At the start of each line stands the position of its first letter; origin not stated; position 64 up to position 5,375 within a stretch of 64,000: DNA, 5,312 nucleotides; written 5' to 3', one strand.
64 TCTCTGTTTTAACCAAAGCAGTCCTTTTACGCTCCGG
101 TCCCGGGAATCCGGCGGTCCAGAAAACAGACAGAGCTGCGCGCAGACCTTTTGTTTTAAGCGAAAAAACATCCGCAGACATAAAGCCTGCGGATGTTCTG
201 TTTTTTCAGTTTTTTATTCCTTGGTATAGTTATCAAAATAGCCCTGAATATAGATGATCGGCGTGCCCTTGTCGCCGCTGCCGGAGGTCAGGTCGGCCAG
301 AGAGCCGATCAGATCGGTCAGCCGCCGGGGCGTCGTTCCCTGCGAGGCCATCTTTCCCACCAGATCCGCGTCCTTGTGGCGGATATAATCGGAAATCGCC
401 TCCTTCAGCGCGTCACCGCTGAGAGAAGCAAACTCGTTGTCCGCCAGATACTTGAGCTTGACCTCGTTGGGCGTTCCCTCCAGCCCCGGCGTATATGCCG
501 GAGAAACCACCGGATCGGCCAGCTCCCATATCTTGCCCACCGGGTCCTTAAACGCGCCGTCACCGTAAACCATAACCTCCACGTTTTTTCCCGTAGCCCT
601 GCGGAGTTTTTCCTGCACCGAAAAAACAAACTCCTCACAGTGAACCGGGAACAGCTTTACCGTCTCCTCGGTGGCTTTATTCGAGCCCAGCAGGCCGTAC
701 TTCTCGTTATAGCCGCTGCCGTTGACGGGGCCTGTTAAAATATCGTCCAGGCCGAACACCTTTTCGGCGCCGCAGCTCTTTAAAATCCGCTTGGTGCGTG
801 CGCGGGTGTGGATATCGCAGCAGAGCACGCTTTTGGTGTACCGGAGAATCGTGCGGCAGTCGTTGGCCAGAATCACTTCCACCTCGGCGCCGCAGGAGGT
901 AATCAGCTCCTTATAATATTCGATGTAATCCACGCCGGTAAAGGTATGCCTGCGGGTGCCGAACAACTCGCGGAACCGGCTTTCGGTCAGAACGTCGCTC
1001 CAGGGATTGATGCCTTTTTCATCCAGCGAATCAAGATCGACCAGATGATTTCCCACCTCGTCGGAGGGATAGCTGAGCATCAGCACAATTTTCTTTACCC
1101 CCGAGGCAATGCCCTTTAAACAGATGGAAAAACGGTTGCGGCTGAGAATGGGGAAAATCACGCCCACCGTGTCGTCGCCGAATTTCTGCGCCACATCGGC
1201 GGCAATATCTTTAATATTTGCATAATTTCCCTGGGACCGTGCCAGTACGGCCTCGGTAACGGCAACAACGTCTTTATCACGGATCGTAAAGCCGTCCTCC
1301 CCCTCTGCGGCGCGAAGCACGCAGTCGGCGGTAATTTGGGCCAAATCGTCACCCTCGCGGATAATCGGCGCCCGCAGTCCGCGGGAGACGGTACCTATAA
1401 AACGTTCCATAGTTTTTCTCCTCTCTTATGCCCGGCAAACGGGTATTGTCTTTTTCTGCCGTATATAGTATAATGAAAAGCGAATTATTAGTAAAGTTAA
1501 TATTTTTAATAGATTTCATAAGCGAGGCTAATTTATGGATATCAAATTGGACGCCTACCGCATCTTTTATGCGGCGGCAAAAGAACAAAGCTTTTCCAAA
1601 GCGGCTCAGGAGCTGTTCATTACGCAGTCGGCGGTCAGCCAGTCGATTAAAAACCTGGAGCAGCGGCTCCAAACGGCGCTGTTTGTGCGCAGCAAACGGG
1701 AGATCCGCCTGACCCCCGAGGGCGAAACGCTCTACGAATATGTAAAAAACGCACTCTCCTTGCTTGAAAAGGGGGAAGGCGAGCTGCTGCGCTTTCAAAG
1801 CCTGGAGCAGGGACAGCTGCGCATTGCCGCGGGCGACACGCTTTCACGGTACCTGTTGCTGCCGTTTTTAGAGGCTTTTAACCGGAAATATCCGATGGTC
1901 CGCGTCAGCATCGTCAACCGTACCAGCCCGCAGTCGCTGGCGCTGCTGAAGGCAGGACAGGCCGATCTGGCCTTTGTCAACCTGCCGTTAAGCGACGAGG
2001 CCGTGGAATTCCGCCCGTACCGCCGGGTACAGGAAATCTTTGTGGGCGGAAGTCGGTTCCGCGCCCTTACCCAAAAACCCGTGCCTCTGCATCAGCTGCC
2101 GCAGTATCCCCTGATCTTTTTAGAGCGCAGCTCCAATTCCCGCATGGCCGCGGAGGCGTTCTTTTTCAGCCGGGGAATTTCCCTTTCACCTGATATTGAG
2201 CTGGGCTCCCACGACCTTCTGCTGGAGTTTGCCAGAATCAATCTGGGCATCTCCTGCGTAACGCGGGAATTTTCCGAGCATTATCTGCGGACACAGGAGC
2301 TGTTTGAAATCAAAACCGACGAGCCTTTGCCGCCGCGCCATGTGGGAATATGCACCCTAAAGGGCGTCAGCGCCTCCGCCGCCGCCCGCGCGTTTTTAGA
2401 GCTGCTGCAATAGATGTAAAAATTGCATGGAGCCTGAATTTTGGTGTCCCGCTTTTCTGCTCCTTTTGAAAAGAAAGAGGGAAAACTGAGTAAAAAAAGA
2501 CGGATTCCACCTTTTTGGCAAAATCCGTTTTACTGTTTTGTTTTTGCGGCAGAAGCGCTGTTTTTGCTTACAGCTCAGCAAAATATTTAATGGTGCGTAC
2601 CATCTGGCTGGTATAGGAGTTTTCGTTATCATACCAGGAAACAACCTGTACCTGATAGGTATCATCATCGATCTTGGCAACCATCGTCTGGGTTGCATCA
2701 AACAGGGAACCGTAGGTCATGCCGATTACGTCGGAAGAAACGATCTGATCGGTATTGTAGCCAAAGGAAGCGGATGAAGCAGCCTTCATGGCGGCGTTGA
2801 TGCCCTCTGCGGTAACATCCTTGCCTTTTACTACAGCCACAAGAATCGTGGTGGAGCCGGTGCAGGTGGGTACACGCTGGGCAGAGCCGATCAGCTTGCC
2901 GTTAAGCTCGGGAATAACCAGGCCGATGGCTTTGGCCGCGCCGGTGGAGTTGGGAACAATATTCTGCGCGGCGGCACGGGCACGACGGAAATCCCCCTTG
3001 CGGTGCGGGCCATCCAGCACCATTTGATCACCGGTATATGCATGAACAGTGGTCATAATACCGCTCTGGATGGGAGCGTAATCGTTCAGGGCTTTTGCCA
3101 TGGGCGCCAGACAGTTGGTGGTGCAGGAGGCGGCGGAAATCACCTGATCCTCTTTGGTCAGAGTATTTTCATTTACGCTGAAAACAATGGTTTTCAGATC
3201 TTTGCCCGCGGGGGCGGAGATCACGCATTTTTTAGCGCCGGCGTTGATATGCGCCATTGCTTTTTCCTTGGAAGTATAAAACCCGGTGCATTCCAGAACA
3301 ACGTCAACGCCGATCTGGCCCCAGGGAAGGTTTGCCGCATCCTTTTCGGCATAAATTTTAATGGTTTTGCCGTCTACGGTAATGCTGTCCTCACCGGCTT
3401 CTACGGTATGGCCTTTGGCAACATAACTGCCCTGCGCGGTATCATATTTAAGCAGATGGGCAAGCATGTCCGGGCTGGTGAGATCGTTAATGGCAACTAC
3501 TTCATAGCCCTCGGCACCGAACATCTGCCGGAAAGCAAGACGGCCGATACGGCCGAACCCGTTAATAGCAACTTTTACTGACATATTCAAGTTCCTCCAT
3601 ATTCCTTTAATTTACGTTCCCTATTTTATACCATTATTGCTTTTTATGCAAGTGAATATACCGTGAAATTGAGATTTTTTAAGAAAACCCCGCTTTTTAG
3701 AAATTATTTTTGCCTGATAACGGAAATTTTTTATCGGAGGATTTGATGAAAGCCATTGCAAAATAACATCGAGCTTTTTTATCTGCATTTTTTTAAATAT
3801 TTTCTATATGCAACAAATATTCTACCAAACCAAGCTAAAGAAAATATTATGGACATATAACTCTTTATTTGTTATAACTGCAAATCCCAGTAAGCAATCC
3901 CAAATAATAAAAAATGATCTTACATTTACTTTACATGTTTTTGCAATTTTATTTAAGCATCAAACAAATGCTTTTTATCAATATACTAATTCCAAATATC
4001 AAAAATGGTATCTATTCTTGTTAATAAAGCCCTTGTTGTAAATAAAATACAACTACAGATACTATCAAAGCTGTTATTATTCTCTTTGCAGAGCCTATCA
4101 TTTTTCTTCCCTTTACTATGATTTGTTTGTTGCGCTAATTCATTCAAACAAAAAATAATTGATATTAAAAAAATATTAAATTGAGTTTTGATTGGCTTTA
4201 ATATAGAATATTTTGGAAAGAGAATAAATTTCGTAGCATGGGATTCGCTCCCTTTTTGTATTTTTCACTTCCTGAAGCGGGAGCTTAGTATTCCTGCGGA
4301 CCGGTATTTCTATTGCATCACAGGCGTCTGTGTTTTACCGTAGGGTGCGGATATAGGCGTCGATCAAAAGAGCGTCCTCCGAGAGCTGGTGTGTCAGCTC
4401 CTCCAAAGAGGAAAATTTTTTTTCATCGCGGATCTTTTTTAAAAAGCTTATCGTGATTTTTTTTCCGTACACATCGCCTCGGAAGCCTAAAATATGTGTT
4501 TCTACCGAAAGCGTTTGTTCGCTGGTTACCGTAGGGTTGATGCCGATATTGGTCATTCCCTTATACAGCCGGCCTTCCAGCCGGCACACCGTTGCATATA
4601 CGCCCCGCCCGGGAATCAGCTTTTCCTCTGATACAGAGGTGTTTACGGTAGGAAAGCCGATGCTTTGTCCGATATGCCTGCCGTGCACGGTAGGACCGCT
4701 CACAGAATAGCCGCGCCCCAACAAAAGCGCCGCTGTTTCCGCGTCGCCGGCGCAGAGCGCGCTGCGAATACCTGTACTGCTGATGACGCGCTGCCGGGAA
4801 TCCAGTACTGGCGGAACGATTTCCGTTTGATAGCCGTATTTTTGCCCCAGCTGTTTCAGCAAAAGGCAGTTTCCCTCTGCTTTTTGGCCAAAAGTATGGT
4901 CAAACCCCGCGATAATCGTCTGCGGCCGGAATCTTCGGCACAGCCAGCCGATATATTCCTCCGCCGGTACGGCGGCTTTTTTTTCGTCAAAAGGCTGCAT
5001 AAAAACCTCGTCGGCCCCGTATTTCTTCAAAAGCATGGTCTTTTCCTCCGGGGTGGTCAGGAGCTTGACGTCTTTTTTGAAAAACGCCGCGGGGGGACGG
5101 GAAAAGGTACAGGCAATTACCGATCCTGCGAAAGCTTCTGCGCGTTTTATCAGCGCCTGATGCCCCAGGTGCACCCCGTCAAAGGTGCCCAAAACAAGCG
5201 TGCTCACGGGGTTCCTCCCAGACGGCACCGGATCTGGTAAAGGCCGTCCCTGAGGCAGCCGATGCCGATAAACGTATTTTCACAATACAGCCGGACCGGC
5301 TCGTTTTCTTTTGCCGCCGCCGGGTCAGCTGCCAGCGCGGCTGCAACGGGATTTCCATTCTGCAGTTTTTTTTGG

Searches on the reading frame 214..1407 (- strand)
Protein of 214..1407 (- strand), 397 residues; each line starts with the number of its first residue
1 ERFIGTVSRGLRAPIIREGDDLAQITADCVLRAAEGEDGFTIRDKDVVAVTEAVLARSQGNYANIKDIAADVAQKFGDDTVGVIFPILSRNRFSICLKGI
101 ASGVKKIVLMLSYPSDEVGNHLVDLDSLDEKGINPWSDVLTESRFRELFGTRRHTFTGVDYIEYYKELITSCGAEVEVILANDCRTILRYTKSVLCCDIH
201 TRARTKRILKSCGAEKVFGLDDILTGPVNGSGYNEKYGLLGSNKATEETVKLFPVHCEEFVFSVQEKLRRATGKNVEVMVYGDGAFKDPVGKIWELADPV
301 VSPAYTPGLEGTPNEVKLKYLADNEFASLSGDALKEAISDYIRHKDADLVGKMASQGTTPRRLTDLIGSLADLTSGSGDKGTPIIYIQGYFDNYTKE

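Call 51: search_protein_families(library=pfam, proteins=[window:214-1407:-], max_evalue=0.00001)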
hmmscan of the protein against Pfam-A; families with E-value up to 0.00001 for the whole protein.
window:214-1407:- (397 aa): 1 family
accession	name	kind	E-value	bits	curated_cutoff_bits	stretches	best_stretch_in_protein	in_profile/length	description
PF01996.21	F420_ligase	-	9.9e-57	192.4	25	1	10-389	1-218/218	F420-0:Gamma-glutamyl ligase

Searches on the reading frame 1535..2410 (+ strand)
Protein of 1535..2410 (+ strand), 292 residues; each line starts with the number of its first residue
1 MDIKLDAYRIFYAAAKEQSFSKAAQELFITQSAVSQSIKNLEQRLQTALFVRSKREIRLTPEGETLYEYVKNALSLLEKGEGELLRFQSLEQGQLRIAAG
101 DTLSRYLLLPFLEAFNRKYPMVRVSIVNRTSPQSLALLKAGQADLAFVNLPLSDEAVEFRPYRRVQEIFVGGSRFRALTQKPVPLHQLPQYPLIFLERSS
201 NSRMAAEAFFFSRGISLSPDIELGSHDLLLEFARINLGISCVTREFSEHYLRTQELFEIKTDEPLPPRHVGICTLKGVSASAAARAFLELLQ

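Call 51: search_protein_families(library=pfam, proteins=[window:1535-2410:+], max_evalue=0.00001)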
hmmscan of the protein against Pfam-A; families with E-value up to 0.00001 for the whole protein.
window:1535-2410:+ (292 aa): 3 families
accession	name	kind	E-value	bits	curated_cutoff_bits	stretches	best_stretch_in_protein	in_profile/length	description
PF03466.25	LysR_substrate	-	8.6e-39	133.5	28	1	90-292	3-205/209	LysR substrate binding domain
PF00126.33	HTH_1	-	1.9e-23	82.6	26.6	1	5-64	1-60/60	Bacterial regulatory helix-turn-helix protein, lysR family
PF12849.12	PBP_like_2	-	2.5e-06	27.9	27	1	91-158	8-74/267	PBP superfamily domain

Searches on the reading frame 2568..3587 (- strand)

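Call 51: search_protein_families(library=pfam, proteins=[window:2568-3587:-], max_evalue=0.00001)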
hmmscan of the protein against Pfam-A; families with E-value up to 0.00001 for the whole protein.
window:2568-3587:- (339 aa): 2 families
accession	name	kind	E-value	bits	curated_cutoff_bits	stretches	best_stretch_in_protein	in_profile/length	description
PF02800.25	Gp_dh_C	-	5.4e-52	176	24.4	1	160-319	1-158/158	Glyceraldehyde 3-phosphate dehydrogenase, C-terminal domain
PF00044.30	Gp_dh_N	-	1.4e-35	122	31.7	1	4-107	1-101/101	Glyceraldehyde 3-phosphate dehydrogenase, NAD binding domain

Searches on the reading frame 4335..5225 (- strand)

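Call 51: search_protein_families(library=pfam, proteins=[window:4335-5225:-], max_evalue=0.00001)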
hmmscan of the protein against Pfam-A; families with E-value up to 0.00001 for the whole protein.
window:4335-5225:- (296 aa): 2 families
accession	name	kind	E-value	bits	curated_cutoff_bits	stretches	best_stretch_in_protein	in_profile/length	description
PF01687.23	Flavokinase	-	4.5e-41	140.4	19.6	1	169-287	1-119/124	Riboflavin kinase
PF06574.18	FAD_syn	-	9.3e-35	120.2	27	1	8-151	8-157/158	FAD synthetase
